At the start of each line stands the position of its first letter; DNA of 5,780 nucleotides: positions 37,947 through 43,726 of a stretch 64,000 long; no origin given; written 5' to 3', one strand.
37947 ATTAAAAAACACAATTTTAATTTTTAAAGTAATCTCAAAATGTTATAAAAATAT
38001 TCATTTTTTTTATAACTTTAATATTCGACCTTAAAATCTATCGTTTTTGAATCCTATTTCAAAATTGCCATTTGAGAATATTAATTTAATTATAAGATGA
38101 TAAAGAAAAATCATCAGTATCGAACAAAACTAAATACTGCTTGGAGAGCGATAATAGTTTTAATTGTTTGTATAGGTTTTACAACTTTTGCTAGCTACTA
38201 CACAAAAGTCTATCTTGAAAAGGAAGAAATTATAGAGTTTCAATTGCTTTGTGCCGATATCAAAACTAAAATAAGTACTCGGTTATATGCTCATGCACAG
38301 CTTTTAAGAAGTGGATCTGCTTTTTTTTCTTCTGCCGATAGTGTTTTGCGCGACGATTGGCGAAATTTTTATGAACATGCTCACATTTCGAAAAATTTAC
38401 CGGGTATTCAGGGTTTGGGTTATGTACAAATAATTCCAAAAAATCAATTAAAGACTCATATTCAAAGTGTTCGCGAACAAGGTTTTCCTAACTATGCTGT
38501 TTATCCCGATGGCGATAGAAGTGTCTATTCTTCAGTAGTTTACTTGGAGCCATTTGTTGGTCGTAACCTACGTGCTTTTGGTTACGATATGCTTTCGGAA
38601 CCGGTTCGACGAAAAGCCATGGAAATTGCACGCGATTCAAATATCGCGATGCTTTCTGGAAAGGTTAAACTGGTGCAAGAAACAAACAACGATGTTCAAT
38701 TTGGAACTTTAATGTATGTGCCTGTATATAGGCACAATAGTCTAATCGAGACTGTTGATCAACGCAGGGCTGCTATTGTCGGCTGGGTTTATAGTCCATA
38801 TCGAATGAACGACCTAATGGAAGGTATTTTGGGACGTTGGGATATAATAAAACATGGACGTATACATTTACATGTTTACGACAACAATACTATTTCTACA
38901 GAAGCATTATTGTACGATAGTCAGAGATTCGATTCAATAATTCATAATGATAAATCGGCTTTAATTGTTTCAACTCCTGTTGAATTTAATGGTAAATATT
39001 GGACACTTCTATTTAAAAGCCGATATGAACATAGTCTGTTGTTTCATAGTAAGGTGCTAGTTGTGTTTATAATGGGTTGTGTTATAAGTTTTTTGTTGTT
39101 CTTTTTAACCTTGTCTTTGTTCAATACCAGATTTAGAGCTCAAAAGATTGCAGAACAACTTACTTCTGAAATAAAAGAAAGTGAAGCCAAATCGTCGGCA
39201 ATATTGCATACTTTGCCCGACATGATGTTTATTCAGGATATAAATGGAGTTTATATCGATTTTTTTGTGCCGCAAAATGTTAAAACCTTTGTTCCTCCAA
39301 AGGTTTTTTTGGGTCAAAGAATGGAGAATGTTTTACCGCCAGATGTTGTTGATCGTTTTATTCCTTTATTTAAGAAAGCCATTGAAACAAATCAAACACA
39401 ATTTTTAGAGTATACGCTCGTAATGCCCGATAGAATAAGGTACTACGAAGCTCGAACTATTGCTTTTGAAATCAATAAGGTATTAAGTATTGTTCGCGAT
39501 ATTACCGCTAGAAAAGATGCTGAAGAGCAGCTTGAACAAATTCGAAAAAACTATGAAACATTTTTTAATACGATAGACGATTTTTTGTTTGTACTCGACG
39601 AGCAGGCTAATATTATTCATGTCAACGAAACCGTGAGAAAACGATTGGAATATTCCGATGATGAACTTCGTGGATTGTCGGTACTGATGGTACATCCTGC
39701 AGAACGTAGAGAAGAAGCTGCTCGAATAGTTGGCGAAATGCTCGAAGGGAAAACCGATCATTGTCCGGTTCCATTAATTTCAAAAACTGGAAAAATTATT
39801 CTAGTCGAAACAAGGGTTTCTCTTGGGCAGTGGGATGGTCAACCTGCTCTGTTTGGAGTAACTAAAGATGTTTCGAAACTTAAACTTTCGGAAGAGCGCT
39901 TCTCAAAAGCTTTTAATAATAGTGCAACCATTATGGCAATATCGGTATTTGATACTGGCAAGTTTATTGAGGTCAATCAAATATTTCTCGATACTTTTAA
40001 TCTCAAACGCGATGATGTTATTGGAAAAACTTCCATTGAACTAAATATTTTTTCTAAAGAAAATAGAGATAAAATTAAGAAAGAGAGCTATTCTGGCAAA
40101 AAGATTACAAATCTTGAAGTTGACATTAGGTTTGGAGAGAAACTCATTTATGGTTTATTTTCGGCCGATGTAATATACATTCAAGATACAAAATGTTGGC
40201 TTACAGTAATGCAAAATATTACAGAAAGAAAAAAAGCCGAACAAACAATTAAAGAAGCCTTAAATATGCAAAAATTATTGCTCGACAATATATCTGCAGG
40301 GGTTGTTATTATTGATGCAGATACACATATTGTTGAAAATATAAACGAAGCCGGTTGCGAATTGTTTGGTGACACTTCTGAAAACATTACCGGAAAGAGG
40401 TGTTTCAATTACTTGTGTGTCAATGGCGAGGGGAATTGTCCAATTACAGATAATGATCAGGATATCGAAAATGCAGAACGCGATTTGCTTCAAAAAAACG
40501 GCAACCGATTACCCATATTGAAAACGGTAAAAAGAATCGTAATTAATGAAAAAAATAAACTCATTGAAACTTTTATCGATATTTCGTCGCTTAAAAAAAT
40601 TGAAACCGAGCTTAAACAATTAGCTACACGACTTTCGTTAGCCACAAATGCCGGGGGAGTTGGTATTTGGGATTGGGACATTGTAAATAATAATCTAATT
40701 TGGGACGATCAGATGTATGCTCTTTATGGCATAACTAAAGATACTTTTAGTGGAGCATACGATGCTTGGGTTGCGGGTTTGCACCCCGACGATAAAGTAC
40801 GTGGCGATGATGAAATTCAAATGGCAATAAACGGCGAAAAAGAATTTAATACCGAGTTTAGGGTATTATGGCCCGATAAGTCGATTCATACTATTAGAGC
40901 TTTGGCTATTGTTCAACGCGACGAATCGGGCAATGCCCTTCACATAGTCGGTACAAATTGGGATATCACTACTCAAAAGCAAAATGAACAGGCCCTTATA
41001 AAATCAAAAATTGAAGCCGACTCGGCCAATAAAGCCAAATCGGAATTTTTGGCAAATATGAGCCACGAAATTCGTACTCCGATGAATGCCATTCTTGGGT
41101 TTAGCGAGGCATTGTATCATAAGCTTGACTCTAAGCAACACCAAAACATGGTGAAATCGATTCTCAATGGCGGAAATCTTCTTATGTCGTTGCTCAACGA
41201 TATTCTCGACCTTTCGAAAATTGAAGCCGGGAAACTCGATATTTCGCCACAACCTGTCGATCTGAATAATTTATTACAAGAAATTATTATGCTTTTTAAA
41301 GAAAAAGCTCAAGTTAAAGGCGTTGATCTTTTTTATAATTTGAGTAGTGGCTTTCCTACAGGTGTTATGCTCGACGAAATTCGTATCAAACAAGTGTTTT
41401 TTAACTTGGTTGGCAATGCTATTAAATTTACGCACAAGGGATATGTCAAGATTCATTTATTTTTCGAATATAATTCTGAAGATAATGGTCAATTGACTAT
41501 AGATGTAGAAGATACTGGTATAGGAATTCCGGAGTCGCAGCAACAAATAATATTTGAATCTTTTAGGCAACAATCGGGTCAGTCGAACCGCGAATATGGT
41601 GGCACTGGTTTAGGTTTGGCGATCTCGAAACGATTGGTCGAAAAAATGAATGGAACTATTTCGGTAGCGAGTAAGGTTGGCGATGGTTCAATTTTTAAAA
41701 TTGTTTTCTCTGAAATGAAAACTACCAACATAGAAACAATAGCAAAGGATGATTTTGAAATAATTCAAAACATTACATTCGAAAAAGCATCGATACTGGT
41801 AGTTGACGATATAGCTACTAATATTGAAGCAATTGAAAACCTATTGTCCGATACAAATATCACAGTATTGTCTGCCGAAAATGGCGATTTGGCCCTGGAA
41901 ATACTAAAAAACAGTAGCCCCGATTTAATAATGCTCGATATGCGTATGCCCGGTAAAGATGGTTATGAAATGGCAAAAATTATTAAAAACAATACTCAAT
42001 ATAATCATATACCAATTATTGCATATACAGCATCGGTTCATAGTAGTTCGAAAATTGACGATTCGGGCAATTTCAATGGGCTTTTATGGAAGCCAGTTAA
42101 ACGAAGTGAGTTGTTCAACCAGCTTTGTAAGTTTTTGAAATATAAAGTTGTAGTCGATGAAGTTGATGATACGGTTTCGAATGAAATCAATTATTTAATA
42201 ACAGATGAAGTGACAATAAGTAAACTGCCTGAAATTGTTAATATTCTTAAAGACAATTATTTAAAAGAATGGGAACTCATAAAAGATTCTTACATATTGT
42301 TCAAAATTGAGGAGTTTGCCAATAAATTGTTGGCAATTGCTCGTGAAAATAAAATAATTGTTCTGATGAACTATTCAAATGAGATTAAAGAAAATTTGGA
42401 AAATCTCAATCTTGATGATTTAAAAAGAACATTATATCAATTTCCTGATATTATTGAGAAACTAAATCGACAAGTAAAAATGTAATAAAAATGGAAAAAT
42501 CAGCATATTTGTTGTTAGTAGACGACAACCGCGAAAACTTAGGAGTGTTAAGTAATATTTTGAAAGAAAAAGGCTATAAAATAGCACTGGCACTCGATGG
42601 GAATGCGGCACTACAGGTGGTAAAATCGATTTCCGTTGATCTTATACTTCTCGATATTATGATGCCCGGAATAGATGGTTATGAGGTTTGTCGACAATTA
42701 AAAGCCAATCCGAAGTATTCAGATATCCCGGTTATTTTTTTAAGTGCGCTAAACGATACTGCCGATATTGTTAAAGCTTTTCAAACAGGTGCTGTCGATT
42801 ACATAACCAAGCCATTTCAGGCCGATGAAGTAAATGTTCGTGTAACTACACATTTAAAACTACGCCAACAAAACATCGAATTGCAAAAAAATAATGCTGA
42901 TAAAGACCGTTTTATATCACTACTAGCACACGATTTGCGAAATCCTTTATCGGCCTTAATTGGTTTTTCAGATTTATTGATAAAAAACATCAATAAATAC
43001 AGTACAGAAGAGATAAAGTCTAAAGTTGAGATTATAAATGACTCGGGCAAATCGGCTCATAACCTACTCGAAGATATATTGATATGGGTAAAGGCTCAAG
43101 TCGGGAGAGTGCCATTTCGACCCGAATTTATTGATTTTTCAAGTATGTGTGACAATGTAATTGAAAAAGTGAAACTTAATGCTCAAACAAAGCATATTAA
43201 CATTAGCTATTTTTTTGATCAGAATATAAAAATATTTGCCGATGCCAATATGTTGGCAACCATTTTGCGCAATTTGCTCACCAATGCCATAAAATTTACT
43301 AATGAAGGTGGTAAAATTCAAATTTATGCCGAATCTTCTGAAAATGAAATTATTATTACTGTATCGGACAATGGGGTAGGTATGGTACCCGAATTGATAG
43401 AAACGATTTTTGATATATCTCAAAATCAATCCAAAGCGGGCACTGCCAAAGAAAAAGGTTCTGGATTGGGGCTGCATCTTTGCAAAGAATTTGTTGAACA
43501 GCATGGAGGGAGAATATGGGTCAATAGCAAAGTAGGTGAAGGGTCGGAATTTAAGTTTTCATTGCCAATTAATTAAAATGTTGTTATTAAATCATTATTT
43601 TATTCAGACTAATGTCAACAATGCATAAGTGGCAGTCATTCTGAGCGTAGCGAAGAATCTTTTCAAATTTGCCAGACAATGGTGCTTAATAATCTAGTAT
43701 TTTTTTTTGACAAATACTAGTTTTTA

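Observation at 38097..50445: CheA-CheW-MCP core without CheY/CheB/CheR, embedded between receiver-fused histidine kinases and a NarL-type regulator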

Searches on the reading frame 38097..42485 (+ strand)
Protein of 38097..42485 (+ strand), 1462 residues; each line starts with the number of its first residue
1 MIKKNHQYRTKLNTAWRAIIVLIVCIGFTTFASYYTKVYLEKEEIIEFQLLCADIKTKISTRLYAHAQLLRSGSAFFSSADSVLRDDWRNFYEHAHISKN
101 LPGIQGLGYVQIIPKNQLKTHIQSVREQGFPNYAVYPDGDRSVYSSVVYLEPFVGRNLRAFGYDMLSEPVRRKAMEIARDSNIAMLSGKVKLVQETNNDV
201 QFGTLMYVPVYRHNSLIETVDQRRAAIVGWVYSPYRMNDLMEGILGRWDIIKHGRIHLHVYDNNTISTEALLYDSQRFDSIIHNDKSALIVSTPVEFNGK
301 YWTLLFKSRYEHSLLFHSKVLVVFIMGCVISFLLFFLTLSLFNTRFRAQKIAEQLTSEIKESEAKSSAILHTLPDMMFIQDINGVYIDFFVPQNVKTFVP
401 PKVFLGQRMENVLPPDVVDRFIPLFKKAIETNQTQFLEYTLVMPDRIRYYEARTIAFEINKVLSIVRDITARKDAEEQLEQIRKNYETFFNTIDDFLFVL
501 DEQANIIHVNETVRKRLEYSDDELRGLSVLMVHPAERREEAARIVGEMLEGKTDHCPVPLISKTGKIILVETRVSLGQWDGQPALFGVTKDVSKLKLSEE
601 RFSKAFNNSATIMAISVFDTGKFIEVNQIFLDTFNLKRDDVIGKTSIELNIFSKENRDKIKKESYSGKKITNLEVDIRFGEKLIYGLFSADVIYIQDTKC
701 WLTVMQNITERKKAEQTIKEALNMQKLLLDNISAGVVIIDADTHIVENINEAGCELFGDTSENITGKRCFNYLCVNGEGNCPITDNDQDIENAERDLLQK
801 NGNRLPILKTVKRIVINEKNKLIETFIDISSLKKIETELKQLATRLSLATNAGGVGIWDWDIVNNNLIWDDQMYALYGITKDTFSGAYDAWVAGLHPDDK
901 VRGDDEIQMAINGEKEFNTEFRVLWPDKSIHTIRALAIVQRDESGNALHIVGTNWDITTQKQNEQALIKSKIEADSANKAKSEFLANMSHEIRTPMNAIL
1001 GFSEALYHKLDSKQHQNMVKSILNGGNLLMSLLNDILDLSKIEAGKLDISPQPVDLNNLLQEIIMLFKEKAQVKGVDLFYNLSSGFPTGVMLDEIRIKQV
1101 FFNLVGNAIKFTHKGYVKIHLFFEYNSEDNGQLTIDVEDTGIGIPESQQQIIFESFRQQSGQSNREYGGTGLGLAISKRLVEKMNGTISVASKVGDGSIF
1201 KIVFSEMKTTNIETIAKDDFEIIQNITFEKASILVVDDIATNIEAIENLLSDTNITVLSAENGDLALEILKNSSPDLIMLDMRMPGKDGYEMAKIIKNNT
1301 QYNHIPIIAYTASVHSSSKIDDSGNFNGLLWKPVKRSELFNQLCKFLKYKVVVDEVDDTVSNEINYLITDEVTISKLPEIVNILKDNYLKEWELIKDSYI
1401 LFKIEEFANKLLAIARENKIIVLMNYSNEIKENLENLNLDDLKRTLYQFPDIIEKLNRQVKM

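Call 3: search_protein_families(library=pfam, proteins=[window:38097-42485:+], max_evalue=0.01)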
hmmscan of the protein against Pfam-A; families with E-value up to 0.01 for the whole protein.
window:38097-42485:+ (1462 aa): 11 families
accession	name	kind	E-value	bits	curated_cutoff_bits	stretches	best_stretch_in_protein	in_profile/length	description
PF03924.19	CHASE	-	2.4e-61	207.3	25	1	82-273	2-189/189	CHASE domain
PF02518.31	HATPase_c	-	5.5e-28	98.1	26.4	1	1093-1204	2-107/111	Histidine kinase-, DNA gyrase B-, and HSP90-like ATPase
PF08448.16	PAS_4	-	1.3e-25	90.2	23.1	2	398-473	29-109/110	PAS fold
PF08447.18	PAS_3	-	1.2e-24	86.8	25.6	2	868-954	3-89/89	PAS fold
PF13426.13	PAS_9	-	4.1e-22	78.8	27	2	734-830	2-102/103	PAS domain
PF00072.30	Response_reg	-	6.5e-20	71.8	30.2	1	1233-1341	1-108/111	Response regulator receiver domain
PF00989.32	PAS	-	1.9e-19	70.1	22.6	1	485-590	2-111/113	PAS fold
PF00512.31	HisKA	-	4.5e-19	68.7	26.9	1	980-1045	1-66/66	His Kinase A (phospho-acceptor) domain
PF13188.13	PAS_8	-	7.7e-17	61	21.8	2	726-774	4-54/65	PAS domain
PF12860.13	PAS_7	-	0.0019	18.8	27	0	729-773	1-45/115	PAS fold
PF24820.1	Diguanyl_cycl_sensor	-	0.0033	17.8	28.1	0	729-774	2-46/109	Diguanylate cyclase-like sensor domain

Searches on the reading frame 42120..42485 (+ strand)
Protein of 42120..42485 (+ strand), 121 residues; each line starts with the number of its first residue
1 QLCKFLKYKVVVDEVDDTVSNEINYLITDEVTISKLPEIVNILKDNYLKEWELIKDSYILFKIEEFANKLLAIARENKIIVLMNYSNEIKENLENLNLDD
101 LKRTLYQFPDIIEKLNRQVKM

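Call 52: search_protein_families(library=pfam, proteins=[window:42120-42485:+], max_evalue=1)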
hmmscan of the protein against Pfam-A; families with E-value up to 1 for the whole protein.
window:42120-42485:+ (121 aa): 0 families

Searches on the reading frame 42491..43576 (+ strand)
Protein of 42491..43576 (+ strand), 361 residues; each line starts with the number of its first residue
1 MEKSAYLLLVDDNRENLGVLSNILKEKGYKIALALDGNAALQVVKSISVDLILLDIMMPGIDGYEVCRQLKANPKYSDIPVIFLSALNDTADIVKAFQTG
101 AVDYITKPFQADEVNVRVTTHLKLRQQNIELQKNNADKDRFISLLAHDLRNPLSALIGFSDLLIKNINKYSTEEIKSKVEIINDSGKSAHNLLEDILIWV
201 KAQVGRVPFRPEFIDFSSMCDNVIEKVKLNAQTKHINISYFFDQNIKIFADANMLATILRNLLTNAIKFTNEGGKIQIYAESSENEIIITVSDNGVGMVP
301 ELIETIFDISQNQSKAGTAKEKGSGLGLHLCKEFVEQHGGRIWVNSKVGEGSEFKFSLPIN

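Call 3: search_protein_families(library=pfam, proteins=[window:42491-43576:+], max_evalue=0.01)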
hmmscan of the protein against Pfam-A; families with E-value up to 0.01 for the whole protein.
window:42491-43576:+ (361 aa): 6 families
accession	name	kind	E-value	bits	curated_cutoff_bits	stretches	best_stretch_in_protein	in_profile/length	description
PF00072.30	Response_reg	-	9.4e-31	106.7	30.2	1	8-117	2-109/111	Response regulator receiver domain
PF02518.31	HATPase_c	-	6.9e-29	101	26.4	1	251-360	2-109/111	Histidine kinase-, DNA gyrase B-, and HSP90-like ATPase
PF00512.31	HisKA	-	4.7e-12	46.2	26.9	1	138-201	2-62/66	His Kinase A (phospho-acceptor) domain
PF13581.12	HATPase_c_2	-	1.4e-05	25.5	27.4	1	259-337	36-111/127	Histidine kinase-like ATPase domain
PF14501.12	HATPase_c_5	-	6.8e-05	23.2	22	1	255-346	6-90/102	GHKL domain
PF13589.12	HATPase_c_3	-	0.00045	20.7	25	1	259-328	7-77/137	Histidine kinase-, DNA gyrase B-, and HSP90-like ATPase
